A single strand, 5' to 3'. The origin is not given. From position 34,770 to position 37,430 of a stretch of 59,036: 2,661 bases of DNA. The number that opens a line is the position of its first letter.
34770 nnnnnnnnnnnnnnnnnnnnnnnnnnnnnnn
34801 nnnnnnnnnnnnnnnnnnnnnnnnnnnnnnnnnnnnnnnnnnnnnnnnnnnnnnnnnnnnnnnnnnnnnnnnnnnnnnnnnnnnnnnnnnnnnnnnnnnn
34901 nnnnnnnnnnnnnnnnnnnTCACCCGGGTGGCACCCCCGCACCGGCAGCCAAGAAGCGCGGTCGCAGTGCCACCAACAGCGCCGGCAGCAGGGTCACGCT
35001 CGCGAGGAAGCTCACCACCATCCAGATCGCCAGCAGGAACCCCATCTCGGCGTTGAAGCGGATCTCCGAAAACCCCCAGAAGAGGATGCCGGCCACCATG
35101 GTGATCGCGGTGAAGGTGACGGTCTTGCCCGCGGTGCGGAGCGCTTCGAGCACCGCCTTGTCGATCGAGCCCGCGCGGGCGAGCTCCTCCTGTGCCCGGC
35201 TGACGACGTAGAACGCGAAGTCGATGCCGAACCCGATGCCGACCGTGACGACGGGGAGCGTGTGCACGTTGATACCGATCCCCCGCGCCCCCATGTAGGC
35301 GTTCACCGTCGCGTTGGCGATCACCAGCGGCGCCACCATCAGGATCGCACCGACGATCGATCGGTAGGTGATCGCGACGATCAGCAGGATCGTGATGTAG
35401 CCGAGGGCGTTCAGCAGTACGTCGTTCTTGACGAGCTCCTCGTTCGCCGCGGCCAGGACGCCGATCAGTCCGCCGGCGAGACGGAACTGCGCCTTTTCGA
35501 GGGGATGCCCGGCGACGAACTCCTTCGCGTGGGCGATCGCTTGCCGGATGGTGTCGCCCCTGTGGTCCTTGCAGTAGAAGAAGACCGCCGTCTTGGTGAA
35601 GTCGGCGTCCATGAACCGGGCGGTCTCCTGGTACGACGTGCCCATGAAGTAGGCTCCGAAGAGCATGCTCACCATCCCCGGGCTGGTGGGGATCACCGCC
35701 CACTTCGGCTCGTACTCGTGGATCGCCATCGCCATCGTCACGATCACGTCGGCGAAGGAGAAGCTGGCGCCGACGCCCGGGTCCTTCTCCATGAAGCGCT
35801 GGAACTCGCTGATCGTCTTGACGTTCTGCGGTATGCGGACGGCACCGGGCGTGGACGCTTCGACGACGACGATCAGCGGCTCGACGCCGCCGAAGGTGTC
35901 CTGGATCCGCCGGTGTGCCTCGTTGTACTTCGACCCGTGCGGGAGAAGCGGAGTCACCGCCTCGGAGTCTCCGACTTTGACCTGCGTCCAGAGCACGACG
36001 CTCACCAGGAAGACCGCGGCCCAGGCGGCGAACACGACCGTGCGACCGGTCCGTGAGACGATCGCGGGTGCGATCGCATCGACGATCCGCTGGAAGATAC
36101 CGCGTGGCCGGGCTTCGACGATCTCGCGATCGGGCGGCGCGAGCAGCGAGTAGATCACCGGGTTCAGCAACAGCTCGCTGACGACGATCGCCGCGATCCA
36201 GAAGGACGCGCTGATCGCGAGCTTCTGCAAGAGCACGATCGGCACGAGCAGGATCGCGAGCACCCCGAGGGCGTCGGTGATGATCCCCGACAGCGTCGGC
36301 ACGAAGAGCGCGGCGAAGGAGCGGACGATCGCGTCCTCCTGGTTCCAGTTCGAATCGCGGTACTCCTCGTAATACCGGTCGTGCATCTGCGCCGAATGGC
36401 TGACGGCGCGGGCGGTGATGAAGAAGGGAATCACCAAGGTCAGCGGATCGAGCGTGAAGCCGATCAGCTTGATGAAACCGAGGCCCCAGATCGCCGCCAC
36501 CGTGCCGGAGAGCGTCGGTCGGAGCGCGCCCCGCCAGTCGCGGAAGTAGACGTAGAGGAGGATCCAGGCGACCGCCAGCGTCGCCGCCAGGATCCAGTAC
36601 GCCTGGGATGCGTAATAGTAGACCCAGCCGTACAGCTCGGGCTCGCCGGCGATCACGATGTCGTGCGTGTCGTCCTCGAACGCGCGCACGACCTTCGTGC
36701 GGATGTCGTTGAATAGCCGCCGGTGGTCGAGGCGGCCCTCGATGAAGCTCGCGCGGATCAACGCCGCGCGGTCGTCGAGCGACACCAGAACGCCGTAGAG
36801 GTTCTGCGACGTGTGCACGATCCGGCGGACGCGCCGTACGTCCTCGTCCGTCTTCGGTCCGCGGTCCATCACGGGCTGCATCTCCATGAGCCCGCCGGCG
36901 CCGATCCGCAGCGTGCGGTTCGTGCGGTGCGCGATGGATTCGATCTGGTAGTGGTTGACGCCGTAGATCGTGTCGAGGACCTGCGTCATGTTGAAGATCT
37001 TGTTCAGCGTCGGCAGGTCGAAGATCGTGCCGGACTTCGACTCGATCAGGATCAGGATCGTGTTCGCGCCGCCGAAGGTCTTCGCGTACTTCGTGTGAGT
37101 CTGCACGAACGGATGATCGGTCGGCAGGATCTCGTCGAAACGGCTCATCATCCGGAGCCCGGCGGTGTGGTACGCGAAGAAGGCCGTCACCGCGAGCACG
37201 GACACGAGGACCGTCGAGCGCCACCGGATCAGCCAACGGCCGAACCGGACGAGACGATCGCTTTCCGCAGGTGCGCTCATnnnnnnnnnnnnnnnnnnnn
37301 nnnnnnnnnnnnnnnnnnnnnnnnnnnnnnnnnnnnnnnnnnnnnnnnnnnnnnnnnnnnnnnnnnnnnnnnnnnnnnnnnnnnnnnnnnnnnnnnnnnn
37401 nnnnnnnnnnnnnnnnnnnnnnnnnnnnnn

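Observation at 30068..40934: ~11 kb minus-strand operon joining an envelope transporter to cytoplasmic C-C chemistry through four consecutive 4-nt overlaps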

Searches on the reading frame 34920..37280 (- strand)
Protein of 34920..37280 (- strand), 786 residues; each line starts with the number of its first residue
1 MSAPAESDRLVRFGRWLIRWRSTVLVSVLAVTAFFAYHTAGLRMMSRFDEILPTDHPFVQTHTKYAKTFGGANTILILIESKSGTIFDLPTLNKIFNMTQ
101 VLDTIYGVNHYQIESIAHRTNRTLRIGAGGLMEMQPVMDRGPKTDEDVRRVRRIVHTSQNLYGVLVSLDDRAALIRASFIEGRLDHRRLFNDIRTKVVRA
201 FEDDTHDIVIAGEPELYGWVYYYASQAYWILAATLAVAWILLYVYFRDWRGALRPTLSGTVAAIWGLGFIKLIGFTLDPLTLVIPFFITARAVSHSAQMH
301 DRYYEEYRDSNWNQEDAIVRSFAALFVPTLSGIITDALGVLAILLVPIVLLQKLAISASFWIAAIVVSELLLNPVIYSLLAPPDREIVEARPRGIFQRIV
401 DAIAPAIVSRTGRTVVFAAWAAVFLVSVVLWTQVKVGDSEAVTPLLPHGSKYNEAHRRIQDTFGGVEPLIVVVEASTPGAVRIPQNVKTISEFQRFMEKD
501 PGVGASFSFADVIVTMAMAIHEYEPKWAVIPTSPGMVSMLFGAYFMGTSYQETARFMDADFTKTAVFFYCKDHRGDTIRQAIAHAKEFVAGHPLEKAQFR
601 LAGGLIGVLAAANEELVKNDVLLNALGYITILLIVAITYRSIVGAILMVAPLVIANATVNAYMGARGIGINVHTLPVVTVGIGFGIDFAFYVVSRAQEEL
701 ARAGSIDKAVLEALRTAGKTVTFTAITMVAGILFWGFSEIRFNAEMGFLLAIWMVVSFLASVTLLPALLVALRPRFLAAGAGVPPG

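Call 5: search_protein_families(library=pfam, proteins=[window:34920-37280:-])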
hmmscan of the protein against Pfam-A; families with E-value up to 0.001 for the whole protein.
window:34920-37280:- (786 aa): 2 families
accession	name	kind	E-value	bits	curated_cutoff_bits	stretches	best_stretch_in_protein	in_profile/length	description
PF03176.21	MMPL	-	3.5e-29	102.3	20.5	1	446-772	3-302/333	MMPL family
PF00873.25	ACR_tran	-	0.00041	18.6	28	0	631-769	344-486/1021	AcrB/AcrD/AcrF family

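Call 6: search_protein_families(library=ncbifam, proteins=[window:34920-37280:-])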
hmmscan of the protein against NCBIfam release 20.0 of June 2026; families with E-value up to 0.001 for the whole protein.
window:34920-37280:- (786 aa): 6 families
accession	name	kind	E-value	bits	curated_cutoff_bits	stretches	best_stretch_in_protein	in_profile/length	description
TIGR00921.1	2A067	subfamily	3e-49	167.7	351.9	1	19-770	2-732/733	hydrophobe/amphiphile efflux-3 (HAE3) family transporter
TIGR00833.1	actII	subfamily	9.2e-36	123.5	874.7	2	603-771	158-331/910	MMPL family RND transporter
TIGR03480.1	HpnN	hypoth_equivalog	3.1e-16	58.6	751.85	2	604-775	252-426/862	hopanoid biosynthesis associated RND transporter like protein HpnN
NF052374.1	HopndTporHpnN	equivalog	1.4e-10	40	1100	1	580-778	235-432/858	hopanoid transporter HpnN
NF052608.1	TrhMmycExpMmpL3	equivalog_domain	2.3e-10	39.4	1400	1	625-775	193-344/992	trehalose monomycolate exporter MmpL3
TIGR00916.1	2A0604s01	subfamily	5.1e-05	23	148.6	1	230-368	91-229/231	SecD/SecF family protein translocase subunit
